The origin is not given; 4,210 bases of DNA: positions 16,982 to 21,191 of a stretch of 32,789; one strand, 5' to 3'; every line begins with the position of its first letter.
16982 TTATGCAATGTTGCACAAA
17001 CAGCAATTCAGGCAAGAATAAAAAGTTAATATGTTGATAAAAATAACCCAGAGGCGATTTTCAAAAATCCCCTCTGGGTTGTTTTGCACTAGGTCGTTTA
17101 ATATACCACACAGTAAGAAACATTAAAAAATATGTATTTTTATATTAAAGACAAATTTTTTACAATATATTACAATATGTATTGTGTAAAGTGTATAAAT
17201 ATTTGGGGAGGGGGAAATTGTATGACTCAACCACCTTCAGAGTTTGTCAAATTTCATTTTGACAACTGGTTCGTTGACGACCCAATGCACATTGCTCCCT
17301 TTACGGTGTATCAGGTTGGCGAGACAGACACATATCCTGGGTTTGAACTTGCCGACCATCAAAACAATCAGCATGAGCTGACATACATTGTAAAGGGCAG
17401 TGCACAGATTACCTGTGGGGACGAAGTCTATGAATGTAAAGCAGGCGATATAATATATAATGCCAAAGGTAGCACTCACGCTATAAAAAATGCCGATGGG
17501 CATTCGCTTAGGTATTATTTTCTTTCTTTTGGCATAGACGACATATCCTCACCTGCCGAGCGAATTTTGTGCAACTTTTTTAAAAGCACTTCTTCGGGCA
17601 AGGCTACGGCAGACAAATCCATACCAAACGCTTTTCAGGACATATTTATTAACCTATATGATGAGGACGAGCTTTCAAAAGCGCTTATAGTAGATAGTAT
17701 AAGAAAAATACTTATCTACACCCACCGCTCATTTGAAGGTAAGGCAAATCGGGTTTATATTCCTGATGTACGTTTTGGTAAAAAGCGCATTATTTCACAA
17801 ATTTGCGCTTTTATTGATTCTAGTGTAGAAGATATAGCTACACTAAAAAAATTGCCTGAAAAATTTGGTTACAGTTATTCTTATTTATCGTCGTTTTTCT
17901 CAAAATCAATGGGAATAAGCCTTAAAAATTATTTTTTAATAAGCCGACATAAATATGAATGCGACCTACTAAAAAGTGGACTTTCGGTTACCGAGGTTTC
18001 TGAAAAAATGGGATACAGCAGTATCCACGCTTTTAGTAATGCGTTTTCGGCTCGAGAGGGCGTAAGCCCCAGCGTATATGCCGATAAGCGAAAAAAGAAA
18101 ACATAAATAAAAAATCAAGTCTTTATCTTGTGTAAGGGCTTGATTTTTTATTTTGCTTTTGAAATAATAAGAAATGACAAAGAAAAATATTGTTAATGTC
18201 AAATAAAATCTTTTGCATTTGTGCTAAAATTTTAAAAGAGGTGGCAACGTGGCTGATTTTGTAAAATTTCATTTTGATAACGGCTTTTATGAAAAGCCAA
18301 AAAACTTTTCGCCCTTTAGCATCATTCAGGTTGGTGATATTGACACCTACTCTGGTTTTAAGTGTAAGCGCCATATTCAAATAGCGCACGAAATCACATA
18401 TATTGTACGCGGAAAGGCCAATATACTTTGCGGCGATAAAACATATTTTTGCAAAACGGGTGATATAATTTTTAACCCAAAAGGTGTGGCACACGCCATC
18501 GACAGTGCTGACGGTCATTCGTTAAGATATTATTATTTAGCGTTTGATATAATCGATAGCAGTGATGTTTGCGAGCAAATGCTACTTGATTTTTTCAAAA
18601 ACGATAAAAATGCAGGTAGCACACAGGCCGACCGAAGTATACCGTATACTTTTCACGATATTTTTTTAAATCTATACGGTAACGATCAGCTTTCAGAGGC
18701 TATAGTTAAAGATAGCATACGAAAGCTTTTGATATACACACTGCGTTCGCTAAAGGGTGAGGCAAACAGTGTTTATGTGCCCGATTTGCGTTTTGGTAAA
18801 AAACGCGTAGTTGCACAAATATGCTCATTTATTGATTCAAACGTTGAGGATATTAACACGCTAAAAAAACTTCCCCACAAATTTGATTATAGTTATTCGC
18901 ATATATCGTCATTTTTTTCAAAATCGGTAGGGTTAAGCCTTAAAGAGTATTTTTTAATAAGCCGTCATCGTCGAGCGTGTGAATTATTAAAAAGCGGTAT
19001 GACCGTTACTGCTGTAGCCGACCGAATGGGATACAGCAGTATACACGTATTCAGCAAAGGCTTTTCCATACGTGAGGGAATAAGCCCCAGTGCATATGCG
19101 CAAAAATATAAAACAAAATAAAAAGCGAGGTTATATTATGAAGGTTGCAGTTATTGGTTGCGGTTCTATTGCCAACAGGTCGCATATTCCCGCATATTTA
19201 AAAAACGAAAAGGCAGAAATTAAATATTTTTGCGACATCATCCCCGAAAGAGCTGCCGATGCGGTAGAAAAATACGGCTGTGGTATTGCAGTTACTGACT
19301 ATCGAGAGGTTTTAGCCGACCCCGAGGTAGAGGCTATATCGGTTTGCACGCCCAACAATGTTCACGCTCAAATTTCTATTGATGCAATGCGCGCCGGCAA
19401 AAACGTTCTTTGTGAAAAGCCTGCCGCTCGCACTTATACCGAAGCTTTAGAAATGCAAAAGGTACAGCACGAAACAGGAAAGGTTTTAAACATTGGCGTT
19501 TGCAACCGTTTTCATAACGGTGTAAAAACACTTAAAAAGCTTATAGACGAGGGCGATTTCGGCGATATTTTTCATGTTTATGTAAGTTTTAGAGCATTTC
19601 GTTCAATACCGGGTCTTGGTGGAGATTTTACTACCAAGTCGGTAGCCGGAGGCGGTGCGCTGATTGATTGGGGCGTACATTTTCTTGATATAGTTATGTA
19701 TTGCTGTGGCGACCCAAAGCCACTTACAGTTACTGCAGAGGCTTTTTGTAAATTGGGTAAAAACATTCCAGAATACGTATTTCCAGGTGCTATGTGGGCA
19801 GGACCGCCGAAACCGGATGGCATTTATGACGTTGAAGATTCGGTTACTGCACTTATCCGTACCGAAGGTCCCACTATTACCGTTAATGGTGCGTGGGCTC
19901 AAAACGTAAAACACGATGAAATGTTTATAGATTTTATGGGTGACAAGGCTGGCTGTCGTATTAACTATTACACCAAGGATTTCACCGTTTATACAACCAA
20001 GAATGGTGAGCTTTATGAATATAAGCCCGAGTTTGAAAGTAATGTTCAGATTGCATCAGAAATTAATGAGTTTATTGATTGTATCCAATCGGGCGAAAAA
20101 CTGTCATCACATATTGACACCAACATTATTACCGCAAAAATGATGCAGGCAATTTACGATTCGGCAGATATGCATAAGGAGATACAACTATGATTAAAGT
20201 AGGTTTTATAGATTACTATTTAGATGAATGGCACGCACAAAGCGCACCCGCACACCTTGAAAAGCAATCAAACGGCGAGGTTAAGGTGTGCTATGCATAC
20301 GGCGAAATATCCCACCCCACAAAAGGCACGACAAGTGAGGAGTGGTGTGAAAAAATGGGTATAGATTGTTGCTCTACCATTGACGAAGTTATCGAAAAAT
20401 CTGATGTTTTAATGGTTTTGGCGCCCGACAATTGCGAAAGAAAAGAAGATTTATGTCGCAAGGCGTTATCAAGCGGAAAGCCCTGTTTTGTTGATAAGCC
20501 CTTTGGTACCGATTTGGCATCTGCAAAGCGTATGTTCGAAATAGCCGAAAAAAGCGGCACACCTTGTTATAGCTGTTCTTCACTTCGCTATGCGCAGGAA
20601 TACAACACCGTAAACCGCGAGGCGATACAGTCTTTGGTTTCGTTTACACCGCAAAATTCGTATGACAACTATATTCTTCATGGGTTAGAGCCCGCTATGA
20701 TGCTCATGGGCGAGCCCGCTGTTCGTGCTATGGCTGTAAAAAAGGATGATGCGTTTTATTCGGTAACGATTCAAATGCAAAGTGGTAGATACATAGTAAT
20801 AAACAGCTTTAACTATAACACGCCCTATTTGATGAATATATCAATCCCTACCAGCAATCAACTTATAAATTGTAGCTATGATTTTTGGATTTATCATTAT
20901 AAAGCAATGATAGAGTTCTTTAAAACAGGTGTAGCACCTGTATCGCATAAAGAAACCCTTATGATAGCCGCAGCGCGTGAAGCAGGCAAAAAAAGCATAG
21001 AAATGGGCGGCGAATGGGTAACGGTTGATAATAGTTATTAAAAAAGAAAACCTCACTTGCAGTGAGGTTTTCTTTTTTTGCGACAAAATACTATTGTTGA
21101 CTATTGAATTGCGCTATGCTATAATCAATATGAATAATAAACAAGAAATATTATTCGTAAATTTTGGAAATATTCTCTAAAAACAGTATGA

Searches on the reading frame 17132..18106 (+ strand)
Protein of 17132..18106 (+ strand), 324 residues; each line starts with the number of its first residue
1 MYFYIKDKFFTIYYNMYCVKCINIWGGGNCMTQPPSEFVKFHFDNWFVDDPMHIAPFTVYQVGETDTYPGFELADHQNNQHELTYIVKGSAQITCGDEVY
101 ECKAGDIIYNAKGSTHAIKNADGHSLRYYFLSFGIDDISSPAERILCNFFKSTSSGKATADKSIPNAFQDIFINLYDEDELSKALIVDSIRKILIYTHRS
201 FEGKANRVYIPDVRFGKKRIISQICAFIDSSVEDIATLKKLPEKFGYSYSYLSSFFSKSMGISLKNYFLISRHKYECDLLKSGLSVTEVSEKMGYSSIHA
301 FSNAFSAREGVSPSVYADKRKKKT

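Call 6: search_protein_families(library=pfam, proteins=[window:17132-18106:+], max_evalue=0.01)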
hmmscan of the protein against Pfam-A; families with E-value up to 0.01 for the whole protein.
window:17132-18106:+ (324 aa): 6 families
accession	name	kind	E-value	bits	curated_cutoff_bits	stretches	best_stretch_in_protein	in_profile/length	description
PF12833.13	HTH_18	-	1.3e-12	48.2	33.6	1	243-317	3-78/80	Helix-turn-helix domain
PF02311.25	AraC_binding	-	4.6e-12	46.3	21.1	1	60-186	3-126/135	AraC-like ligand binding domain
PF07883.17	Cupin_2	-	1.6e-08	34.5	27.2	1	69-129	7-67/70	Cupin domain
PF00165.29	HTH_AraC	-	9.2e-08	32.5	26.6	1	281-314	6-38/42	Bacterial regulatory helix-turn-helix proteins, AraC family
PF01050.24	MannoseP_isomer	-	0.0018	18.9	23.6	1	60-121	28-90/116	Mannose-6-phosphate isomerase C-terminal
PF05899.18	Cupin_3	-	0.0025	17.9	23.5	1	79-117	24-63/74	EutQ-like cupin domain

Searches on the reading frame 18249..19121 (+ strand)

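Call 6: search_protein_families(library=pfam, proteins=[window:18249-19121:+], max_evalue=0.01)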
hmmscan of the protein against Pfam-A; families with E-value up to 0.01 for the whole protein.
window:18249-19121:+ (290 aa): 5 families
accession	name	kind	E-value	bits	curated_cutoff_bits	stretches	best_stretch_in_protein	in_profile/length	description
PF12833.13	HTH_18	-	1.1e-12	48.4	33.6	1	211-285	4-79/80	Helix-turn-helix domain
PF02311.25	AraC_binding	-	2.1e-12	47.4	21.1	1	32-108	9-85/135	AraC-like ligand binding domain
PF07883.17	Cupin_2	-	8.1e-06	25.9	27.2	1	38-88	10-60/70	Cupin domain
PF00165.29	HTH_AraC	-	4.4e-05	23.9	26.6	1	248-283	6-40/42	Bacterial regulatory helix-turn-helix proteins, AraC family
PF06249.18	EutQ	-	0.002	18.3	21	1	47-99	96-146/152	Ethanolamine utilisation protein EutQ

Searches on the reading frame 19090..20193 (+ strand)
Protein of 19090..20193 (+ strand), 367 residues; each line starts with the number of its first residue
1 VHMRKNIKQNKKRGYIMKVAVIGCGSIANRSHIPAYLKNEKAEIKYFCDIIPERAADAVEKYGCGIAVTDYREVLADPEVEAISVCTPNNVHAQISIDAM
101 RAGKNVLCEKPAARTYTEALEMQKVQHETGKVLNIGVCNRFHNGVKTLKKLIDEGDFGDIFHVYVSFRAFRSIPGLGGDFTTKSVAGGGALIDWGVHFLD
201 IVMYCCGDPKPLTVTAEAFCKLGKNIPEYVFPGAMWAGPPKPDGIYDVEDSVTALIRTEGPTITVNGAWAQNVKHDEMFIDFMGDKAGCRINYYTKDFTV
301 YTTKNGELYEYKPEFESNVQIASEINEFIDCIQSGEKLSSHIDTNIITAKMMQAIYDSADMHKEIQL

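Call 6: search_protein_families(library=pfam, proteins=[window:19090-20193:+], max_evalue=0.01)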
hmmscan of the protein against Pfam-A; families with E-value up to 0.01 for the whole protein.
window:19090-20193:+ (367 aa): 3 families
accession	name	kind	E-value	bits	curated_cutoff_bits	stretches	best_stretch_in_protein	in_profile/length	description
PF01408.29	GFO_IDH_MocA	-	5.4e-27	95.3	24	1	17-136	1-119/120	Oxidoreductase family, NAD-binding Rossmann fold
PF22725.1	GFO_IDH_MocA_C3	-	4e-17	62.8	27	1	146-287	2-121/124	GFO/IDH/MocA C-terminal domain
PF02894.22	GFO_IDH_MocA_C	-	3.7e-12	47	22.9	1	149-365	1-216/218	Oxidoreductase family, C-terminal alpha/beta domain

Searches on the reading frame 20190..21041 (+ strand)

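Call 6: search_protein_families(library=pfam, proteins=[window:20190-21041:+], max_evalue=0.01)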
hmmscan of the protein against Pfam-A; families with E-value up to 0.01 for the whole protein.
window:20190-21041:+ (283 aa): 1 family
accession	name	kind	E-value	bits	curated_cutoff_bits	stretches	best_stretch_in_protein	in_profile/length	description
PF01408.29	GFO_IDH_MocA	-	2.6e-10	41.5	24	1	47-125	37-115/120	Oxidoreductase family, NAD-binding Rossmann fold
